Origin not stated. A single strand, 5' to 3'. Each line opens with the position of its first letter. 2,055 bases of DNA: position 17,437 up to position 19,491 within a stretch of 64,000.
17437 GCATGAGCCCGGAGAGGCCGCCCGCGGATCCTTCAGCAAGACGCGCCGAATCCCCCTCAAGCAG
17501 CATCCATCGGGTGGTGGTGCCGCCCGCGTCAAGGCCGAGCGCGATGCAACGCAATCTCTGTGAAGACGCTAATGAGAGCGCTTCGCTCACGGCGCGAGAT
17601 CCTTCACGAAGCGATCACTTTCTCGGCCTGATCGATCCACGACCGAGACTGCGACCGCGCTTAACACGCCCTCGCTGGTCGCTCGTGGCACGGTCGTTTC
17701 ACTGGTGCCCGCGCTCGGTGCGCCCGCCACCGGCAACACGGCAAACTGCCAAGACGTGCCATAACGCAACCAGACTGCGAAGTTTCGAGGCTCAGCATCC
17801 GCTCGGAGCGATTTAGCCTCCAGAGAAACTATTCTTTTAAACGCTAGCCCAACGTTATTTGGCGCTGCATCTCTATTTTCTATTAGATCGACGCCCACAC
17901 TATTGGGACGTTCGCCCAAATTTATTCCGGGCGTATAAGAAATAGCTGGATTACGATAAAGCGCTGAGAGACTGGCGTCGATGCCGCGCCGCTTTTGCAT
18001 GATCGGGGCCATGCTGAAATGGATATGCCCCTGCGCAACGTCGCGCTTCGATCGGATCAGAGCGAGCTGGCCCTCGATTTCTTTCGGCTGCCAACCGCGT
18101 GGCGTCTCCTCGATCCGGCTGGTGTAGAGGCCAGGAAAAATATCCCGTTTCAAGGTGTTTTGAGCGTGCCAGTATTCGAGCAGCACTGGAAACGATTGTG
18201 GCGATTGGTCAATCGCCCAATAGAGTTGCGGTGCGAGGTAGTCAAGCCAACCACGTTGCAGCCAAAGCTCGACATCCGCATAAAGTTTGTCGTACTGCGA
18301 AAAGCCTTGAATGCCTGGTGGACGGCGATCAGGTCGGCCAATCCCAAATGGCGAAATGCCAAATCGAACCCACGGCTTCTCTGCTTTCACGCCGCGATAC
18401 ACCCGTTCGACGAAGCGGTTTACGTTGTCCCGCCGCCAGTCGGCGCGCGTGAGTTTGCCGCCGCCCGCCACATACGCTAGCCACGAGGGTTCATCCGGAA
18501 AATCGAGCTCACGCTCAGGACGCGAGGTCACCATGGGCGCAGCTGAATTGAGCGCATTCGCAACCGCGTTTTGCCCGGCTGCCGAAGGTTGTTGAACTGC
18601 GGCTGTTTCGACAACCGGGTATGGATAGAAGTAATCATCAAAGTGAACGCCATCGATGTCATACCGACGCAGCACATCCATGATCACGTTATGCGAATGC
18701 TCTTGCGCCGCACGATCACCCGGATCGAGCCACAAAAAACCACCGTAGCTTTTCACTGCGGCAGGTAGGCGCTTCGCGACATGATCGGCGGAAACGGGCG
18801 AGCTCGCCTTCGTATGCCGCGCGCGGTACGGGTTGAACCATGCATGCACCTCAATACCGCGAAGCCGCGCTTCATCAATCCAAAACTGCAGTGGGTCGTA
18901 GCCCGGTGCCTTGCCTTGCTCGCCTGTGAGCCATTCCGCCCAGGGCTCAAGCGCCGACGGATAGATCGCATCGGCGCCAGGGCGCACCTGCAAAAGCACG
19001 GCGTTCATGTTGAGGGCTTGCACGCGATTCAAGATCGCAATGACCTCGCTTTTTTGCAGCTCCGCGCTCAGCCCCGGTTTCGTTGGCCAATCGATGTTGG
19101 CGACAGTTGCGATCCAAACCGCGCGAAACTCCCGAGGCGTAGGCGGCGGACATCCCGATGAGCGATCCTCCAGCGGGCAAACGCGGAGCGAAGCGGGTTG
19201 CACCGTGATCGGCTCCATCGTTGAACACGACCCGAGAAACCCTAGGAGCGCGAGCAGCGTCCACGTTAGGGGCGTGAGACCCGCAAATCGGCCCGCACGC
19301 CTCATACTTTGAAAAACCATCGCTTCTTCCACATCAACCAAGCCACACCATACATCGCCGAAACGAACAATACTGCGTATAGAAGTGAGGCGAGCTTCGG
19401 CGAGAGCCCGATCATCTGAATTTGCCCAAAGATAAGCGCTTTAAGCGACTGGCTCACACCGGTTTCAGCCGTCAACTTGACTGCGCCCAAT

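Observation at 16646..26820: Nine-gene overlapping operon that looks like a self-contained pathway for scavenging peptidoglycan glycan, built from non-canonical parts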

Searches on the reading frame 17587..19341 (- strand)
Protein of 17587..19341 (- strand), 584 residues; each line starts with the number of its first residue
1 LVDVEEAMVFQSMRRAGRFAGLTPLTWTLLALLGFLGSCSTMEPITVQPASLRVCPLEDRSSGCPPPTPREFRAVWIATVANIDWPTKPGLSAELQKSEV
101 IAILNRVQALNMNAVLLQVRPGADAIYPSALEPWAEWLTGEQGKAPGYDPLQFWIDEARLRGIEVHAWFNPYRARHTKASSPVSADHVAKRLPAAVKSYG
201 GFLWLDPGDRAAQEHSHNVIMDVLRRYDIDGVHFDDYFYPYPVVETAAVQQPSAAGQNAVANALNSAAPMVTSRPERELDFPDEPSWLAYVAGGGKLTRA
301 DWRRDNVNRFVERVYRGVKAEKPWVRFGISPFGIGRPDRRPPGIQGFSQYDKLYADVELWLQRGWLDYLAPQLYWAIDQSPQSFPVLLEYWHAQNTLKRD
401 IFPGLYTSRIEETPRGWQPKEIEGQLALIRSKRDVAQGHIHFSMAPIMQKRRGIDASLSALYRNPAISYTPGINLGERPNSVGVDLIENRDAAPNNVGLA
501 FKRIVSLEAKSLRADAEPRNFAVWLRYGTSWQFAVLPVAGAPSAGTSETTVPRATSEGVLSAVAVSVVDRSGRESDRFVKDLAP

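Call 3: search_protein_families(library=pfam, proteins=[window:17587-19341:-])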
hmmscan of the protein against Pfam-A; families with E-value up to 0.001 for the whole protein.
window:17587-19341:- (584 aa): 1 family
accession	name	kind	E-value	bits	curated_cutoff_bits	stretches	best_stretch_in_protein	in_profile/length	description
PF02638.21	GHL10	-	7.2e-65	219.6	27.9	1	71-411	1-300/311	Glycosyl hydrolase-like 10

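Call 4: search_protein_families(library=ncbifam, proteins=[window:17587-19341:-])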
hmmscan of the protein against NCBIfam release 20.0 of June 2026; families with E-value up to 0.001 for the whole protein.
window:17587-19341:- (584 aa): 0 families

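Call 19: search_solved_structures(query=window:17587-19305:-, show_alignments=1, max_evalue=0.01)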
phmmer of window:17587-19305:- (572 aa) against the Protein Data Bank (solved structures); distinct sequences matched with E-value up to 0.01: 1.
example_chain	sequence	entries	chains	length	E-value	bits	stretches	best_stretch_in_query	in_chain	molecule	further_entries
5oq2_A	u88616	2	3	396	6.7e-72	245.9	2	56-246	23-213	Cwp19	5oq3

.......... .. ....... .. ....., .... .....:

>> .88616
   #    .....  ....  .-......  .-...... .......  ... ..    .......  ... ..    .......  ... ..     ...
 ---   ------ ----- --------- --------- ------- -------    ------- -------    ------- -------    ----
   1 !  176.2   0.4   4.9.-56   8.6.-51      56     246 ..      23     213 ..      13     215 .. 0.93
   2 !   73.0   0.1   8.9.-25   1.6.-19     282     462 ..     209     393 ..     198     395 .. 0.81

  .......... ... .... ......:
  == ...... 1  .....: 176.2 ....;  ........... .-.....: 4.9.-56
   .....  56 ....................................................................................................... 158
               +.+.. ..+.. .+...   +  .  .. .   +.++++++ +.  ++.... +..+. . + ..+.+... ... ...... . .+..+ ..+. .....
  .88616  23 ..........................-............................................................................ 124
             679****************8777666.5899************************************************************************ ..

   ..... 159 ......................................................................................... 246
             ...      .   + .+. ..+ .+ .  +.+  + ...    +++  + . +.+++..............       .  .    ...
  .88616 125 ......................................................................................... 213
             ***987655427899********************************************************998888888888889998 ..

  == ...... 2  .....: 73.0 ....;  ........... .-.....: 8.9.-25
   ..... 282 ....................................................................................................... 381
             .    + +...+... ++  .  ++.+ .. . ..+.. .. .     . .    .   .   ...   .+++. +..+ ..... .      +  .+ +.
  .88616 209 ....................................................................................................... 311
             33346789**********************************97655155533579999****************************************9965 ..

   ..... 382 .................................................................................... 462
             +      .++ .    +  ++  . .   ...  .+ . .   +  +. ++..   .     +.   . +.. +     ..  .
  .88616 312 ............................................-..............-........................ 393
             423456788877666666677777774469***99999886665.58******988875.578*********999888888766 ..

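Call 20: find_homologous_proteins(query=window:17587-19305:-, max_evalue=1e-10)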
Query window:17587-19305:- (572 aa): 8000 proteins with E <= 1e-10 among 8000 candidates; the best 120 are listed.
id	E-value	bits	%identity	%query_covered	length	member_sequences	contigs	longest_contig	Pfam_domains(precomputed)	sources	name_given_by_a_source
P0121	0.0e+0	1319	100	100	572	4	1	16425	PF02638.22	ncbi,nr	ncbi:MAG: hypothetical protein EAZ21_11860 [Betaproteobacteria bacterium]|nr:MAG: hypothetical prote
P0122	0.0e+0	1056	81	96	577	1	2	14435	PF02638.22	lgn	-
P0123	1.2e-296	1003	100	76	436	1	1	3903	PF02638.22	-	-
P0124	1.3e-278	943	73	100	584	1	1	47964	PF02638.22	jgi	jgi:uncharacterized lipoprotein YddW (UPF0748 family)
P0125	3.9e-263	892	71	97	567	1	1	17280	PF02638.22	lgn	-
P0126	1.2e-262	891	71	97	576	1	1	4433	PF02638.22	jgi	jgi:uncharacterized lipoprotein YddW (UPF0748 family)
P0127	1.1e-260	884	69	97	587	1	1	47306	PF02638.22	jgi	jgi:uncharacterized lipoprotein YddW (UPF0748 family)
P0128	2.4e-259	880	70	96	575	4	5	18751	PF02638.22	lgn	-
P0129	2.6e-254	863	69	97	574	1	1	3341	PF02638.22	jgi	jgi:uncharacterized lipoprotein YddW (UPF0748 family)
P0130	8.7e-253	858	68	97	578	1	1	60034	PF02638.22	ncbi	-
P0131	1.7e-252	857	66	100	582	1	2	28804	PF02638.22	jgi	jgi:uncharacterized lipoprotein YddW (UPF0748 family)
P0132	2.4e-252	857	69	93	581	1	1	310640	PF02638.22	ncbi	-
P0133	4.7e-251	852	68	97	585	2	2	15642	PF02638.22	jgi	jgi:uncharacterized lipoprotein YddW (UPF0748 family)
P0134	1.8e-249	847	67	97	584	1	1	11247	PF02638.22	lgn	-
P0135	1.3e-248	844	67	97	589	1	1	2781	PF02638.22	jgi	jgi:uncharacterized lipoprotein YddW (UPF0748 family)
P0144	1.7e-228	778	61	96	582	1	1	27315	PF02638.22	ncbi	-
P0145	1.6e-200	686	54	98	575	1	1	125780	PF02638.22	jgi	jgi:uncharacterized lipoprotein YddW (UPF0748 family)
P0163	1.8e-176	606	53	93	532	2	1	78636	PF02638.22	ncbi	-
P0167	2.9e-174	599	54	95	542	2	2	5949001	PF02638.22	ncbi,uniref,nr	ncbi:uncharacterised BCR, COG1649 family protein [Janthinobacterium agaricidamnosum NBRC 102515 = DS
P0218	2.8e-169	582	51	94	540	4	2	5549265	PF02638.22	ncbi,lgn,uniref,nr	ncbi:uncharacterized lipoprotein YddW (UPF0748 family) [Janthinobacterium sp. CG_23.3]|uniref:glycos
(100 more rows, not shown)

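Call 21: find_encoding_contigs(protein=P0167, flank=10000, max_places=1)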
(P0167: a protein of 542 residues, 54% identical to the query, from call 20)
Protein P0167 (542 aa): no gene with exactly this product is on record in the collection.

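Call 22: find_encoding_contigs(protein=P0132, flank=10000, max_places=1)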
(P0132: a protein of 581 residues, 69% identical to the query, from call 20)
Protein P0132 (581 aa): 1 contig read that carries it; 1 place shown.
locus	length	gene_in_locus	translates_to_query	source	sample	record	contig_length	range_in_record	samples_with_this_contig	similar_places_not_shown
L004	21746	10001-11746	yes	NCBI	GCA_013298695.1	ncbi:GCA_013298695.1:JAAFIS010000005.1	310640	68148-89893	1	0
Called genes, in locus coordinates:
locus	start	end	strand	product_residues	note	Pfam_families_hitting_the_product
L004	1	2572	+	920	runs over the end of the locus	PF07715:Plug, PF00593:TonB_dep_Rec_b-barrel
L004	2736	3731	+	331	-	PF07555:NAGidase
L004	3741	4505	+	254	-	PF00392:GntR, PF08220:HTH_DeoR (weak), PF07702:UTRA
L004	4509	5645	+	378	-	PF01979:Amidohydro_1, PF07969:Amidohydro_3 (weak)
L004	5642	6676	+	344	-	PF01380:SIS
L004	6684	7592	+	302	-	PF14555:UBA_4 (faint), PF22645:GKRP_SIS_N, PF01380:SIS (weak)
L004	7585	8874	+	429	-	PF03092:BT1, PF07690:MFS_1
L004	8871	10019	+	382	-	-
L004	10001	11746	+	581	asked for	PF02638:GHL10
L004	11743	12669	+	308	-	PF01869:BcrAD_BadFG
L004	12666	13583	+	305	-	PF00246:Peptidase_M14 (faint), PF24827:AstE_AspA_cat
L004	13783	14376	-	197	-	PF00155:Aminotran_1_2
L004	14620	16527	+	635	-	-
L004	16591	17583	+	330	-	-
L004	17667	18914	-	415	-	PF00155:Aminotran_1_2, PF01053:Cys_Met_Meta_PP (weak), PF00266:Aminotran_5 (weak)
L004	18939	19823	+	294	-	PF00809:Pterin_bind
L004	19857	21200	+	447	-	PF02878:PGM_PMM_I, PF02879:PGM_PMM_II, PF02880:PGM_PMM_III, PF00408:PGM_PMM_IV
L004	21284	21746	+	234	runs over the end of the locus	PF04654:DUF599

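Call 24: find_related_loci(query=A1, collection=genome_contigs, flank=10000)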
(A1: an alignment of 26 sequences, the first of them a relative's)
Query A1 (572 aa) in genome_contigs; peptide patterns used: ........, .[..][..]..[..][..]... (x = any residue, [..] = any of these).
600 stretches matched a pattern (row limit reached: there are more); 600 encode a relative of the query (tblastn E <= 1e-3); the best 80 are kept; 80 distinct loci.
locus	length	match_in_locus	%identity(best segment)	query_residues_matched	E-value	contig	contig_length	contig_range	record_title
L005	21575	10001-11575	52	19-571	1e-169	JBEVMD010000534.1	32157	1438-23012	MAG: Duganella sp. isolate T4R3BO.57.metabat2 T4R3BO.57.metabat2_k133_3777655, whole genome shotgun sequence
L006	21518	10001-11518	50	18-566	7e-168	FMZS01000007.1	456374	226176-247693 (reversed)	Massilia sp. PDC64 genome assembly, contig: Ga0115468_107, whole genome shotgun sequence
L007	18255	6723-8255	52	16-565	2e-166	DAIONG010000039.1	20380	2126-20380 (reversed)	MAG TPA_asm: Burkholderiaceae bacterium isolate CTOTU50295 NODE_71_length_20380_cov_23.843198, whole genome shotgun sequ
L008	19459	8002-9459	52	52-570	2e-166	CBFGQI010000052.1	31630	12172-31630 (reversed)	MAG TPA_asm: uncultured Oxalobacteraceae bacterium isolate SRR14536363_binner13_Refined_9 genome assembly, contig: ERZ27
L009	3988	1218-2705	51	43-570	1e-171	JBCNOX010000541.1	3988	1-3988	MAG: Pseudoduganella sp. isolate SMAGNO138 Contig541, whole genome shotgun sequence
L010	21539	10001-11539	51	23-565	3e-165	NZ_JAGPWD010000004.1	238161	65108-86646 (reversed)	Massilia sp. ZL223 Massilia_ZL223_S140_Assembly_contig_4, whole genome shotgun sequence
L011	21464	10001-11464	51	49-566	2e-164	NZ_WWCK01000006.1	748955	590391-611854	Duganella rivi strain FT55W NODE_6_length_748955_cov_28.948924_6, whole genome shotgun sequence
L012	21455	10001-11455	51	52-566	5e-161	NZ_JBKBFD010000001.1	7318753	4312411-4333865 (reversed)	Duganella sp. CT11-25 contig_1_np1212, whole genome shotgun sequence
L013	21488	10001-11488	53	49-565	3e-161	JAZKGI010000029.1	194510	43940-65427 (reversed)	MAG: Pseudomonadota bacterium isolate DC_RB_04_SPN110320-bin040_1 DCRB04SPN_B040_1_000000000029, whole genome shotgun se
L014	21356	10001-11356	52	52-527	2e-160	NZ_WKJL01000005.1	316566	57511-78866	Duganella aquatilis strain FT26W NODE_5_length_316566_cov_25.587273_5, whole genome shotgun sequence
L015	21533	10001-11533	50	20-567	1e-161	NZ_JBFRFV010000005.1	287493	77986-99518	Massilia sp. 2TAF26 SCAFFOLD_4, whole genome shotgun sequence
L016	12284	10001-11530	51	16-565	9e-161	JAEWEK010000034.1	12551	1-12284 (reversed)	MAG: Proteobacteria bacterium isolate OH_PBlB_140 k127_652040, whole genome shotgun sequence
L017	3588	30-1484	51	48-565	4e-167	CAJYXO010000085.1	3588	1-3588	MAG: uncultured Massilia sp. isolate SP108_2_metabat2_genome_mining.23_cleaned genome assembly, contig: k127_167729, who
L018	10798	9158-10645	52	52-571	1e-159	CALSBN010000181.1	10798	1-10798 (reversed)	MAG: Opitutus sp. GAS368 isolate JJ-MIS3-109-4-m2-bin120 genome assembly, contig: JJ-MIS3-109-C716, whole genome shotgun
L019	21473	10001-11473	52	49-571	2e-159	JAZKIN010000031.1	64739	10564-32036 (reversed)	MAG: Pseudomonadota bacterium isolate ADI_DC_SW_02_SPN_11032020-bin038_1 DCSW02SPN_B038_1_000000000031, whole genome sho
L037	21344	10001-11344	47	53-544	4e-132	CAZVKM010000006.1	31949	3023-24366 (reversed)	MAG TPA_asm: uncultured Solibacteraceae bacterium isolate SRP189682_co1_388 genome assembly, contig: NODE_2013_length_31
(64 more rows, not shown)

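Call 28: find_encoding_contigs(protein=P0218, flank=10000, max_places=1)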
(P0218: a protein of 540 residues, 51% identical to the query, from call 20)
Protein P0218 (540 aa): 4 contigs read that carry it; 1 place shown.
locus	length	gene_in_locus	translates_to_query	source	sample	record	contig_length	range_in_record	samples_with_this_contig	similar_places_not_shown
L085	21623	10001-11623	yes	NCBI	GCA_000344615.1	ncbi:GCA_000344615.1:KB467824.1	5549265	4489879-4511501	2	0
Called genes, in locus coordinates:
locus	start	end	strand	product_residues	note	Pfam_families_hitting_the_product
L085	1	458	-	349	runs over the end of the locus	PF04055:Radical_SAM, PF06968:BATS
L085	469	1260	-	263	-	PF01656:CbiA, PF13500:AAA_26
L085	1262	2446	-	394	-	PF00155:Aminotran_1_2, PF00266:Aminotran_5 (weak)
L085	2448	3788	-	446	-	PF00202:Aminotran_3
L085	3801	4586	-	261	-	PF00378:ECH_1, PF16113:ECH_2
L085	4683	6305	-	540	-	PF03255:ACCA (weak), PF01039:Carboxyl_trans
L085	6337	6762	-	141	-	PF17775:YchJ_M-like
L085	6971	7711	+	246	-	PF00392:GntR, PF07702:UTRA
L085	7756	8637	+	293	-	PF22645:GKRP_SIS_N, PF01380:SIS (weak), PF20741:GKRP-like_C (weak)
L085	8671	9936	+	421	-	PF03092:BT1 (weak), PF07690:MFS_1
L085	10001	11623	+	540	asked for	PF02638:GHL10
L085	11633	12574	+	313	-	PF01869:BcrAD_BadFG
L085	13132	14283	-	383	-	PF01548:DEDD_Tnp_IS110, PF02371:Transposase_20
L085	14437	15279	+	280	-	PF01510:Amidase_2, PF01471:PG_binding_1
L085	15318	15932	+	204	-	PF01427:Peptidase_M15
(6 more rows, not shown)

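Call 29: find_encoding_contigs(protein=P0145, flank=10000, max_places=1)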
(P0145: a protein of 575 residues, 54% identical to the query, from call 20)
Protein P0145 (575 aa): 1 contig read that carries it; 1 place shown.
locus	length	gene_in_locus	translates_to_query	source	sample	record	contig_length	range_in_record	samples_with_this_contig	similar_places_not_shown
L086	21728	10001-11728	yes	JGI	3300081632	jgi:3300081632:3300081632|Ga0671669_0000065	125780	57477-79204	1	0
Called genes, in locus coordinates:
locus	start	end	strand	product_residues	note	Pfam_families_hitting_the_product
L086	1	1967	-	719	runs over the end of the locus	PF07715:Plug, PF00593:TonB_dep_Rec_b-barrel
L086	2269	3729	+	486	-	PF00474:SSF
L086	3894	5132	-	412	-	PF07670:Gate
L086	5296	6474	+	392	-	PF01979:Amidohydro_1, PF07969:Amidohydro_3 (weak)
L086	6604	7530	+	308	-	PF13580:SIS_2 (weak), PF22645:GKRP_SIS_N, PF01380:SIS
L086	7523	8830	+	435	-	PF03092:BT1 (weak), PF07690:MFS_1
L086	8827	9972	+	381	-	PF07786:HGSNAT_cat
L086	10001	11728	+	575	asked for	PF02638:GHL10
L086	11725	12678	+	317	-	PF01869:BcrAD_BadFG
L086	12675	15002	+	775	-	PF01510:Amidase_2, PF01471:PG_binding_1 (weak), PF00144:Beta-lactamase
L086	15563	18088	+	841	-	PF07715:Plug, PF00593:TonB_dep_Rec_b-barrel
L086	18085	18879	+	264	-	PF09992:NAGPA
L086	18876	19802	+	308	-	PF03781:FGE-sulfatase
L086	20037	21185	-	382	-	PF02016:Peptidase_S66, PF17676:Peptidase_S66C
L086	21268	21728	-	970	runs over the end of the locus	PF07715:Plug, PF00593:TonB_dep_Rec_b-barrel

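Call 61: search_protein_families(library=pfam, proteins=[L004:12666-13583:+], max_evalue=0.00001)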
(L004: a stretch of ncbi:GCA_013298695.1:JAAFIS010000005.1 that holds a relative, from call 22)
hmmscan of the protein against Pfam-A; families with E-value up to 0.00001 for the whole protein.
L004:12666-13583:+ (305 aa): 2 families
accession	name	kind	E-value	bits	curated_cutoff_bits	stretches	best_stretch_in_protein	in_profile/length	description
PF24827.1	AstE_AspA_cat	-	7.2e-10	39.2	25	1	79-178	3-109/192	Succinylglutamate desuccinylase/Aspartoacylase catalytic domain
PF00246.29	Peptidase_M14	-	5e-06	26.8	21.6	0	73-146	41-136/286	Zinc carboxypeptidase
